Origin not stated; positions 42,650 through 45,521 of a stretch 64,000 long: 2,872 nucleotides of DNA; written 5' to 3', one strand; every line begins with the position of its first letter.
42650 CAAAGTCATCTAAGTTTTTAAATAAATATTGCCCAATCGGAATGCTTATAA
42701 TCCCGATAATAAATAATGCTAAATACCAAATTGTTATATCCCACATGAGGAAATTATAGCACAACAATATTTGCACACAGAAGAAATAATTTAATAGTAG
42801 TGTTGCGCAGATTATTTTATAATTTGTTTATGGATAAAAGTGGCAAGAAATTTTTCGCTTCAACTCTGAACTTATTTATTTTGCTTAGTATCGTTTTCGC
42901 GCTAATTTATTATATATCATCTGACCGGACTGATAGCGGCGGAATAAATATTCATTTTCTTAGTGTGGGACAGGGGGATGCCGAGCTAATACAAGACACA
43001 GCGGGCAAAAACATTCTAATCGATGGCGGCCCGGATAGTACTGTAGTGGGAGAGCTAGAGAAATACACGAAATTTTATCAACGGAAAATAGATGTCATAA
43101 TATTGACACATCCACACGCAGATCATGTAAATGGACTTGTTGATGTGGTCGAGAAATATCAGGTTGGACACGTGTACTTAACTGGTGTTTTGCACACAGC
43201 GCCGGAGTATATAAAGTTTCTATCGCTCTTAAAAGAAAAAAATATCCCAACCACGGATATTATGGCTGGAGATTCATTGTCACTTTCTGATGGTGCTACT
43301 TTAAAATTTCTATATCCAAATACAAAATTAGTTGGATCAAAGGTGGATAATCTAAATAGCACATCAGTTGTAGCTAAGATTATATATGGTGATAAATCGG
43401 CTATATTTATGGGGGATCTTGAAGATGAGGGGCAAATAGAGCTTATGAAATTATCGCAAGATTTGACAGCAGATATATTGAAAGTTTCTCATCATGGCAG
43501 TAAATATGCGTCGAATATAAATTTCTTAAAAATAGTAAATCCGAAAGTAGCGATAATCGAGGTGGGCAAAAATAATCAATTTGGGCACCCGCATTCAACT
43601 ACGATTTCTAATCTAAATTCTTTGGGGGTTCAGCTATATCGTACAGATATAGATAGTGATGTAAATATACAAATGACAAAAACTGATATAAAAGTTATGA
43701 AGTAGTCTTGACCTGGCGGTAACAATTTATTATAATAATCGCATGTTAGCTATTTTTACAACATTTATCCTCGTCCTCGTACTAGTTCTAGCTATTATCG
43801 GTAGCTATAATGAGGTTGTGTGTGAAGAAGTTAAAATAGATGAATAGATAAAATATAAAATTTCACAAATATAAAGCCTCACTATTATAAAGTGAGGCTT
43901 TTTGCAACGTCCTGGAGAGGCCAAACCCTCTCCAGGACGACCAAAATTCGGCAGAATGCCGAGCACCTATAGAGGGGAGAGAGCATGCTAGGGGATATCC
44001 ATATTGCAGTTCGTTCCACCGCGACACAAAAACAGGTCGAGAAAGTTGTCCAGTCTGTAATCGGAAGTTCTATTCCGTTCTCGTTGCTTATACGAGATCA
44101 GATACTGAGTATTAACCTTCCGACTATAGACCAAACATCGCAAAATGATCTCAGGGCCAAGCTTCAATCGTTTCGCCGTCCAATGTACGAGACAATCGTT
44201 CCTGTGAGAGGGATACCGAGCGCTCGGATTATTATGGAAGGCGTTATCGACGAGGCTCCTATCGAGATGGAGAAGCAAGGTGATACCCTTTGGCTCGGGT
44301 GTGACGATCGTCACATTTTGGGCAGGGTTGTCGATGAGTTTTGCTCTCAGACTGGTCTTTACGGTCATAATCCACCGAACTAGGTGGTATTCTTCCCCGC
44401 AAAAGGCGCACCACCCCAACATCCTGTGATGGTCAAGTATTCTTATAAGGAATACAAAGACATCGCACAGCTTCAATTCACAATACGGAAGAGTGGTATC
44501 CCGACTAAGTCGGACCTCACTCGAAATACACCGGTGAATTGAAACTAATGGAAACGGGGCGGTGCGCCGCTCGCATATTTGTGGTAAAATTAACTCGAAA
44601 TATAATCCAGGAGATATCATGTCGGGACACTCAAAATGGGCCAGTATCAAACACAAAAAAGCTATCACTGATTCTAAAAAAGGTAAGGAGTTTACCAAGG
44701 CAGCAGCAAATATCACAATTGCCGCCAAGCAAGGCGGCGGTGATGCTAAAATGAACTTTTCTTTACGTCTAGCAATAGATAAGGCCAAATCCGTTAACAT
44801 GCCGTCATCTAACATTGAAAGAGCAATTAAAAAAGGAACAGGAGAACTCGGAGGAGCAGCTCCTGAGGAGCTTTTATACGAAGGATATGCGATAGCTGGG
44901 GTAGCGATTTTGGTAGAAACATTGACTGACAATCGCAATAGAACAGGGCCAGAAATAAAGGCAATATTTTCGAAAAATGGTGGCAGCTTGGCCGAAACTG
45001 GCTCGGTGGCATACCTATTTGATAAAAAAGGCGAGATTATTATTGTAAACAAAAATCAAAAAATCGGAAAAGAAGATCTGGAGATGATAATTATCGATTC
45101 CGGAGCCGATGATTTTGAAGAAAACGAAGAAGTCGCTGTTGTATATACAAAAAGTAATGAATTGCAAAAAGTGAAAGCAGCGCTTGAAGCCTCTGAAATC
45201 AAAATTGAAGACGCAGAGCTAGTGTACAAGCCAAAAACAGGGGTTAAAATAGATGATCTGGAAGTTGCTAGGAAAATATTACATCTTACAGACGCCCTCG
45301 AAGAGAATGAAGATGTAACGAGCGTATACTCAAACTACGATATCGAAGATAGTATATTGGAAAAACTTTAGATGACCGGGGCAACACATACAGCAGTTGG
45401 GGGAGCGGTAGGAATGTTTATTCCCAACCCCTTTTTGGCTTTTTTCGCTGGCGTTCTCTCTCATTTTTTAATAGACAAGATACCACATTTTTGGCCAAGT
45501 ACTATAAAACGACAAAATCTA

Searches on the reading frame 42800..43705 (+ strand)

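Call 23: search_protein_families(library=pfam, proteins=[window:42800-43705:+], max_evalue=0.001)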
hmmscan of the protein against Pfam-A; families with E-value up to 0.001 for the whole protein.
window:42800-43705:+ (301 aa): 4 families
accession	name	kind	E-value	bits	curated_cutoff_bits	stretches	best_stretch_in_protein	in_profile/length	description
PF00753.33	Lactamase_B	-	5.1e-19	69.4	22.7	1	56-253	3-192/196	Metallo-beta-lactamase superfamily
PF12706.13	Lactamase_B_2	-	3.9e-11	43.4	27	1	71-208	2-144/200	Beta-lactamase superfamily domain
PF16661.11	Lactamase_B_6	-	0.00041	20.2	27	1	69-121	6-60/193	Metallo-beta-lactamase superfamily domain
PF25281.1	MBL_MAP1B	-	0.00067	19.2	37.6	0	55-119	27-87/279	MAP1B MBL-like domain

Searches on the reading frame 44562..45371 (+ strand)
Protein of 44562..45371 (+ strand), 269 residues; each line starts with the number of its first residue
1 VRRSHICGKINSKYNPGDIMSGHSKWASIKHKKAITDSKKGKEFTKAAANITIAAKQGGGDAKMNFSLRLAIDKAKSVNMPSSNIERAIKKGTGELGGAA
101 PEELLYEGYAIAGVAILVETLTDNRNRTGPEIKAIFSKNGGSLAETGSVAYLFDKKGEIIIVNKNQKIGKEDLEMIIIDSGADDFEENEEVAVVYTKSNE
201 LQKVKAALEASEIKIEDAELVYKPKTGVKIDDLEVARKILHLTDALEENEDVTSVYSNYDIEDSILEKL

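Call 23: search_protein_families(library=pfam, proteins=[window:44562-45371:+], max_evalue=0.001)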
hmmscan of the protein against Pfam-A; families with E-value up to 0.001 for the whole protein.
window:44562-45371:+ (269 aa): 2 families
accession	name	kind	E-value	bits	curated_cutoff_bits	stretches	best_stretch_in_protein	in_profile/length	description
PF01709.26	Transcrip_reg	-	9.6e-52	175.4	27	1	102-259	2-160/160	TACO1/YebC second and third domain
PF20772.2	TACO1_YebC_N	-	2.9e-29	101.8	36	1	24-95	1-73/73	TACO1/YebC protein N-terminal domain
